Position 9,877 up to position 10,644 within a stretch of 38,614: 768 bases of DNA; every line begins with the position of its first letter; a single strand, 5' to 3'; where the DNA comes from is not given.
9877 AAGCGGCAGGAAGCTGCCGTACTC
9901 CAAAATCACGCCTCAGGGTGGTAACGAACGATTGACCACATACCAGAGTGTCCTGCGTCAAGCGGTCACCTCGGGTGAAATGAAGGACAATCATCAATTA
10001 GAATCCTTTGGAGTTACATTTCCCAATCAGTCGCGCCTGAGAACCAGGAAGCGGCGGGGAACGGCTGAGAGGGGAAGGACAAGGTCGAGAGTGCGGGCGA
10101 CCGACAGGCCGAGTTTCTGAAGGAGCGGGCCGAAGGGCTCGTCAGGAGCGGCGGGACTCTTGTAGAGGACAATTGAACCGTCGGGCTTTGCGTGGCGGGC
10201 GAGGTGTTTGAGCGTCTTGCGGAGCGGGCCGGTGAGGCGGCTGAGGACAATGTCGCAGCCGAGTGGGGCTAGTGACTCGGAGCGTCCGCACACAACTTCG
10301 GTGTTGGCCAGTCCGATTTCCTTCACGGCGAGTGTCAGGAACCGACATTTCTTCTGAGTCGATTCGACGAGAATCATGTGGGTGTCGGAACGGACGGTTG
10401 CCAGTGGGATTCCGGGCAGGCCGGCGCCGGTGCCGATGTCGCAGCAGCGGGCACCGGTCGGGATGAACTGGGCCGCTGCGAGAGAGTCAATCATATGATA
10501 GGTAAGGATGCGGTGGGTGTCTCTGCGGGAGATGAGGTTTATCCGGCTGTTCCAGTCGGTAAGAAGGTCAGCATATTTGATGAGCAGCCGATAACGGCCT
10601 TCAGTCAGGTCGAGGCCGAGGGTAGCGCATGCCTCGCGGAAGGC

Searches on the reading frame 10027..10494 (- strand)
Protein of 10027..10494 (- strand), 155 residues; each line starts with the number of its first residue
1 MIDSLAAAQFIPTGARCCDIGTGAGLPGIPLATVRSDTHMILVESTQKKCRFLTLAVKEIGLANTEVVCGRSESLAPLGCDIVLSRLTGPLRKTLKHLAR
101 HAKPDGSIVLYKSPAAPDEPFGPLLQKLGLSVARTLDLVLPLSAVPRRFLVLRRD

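Call 13: search_protein_families(library=pfam, proteins=[window:10027-10494:-], max_evalue=0.01)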
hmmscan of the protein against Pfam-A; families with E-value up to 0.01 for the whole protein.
window:10027-10494:- (155 aa): 4 families
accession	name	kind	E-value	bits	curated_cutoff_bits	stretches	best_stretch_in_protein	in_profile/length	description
PF02527.21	GidB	-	1.7e-29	102.9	27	1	1-119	35-155/184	rRNA small subunit methyltransferase G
PF13847.12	Methyltransf_31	-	0.00088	19.4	27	1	14-110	4-109/145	Methyltransferase domain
PF13649.12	Methyltransf_25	-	0.0015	19.6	27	1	19-106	3-97/97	Methyltransferase domain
PF13489.12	Methyltransf_23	-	0.0026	18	27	0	91-110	97-116/164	Methyltransferase domain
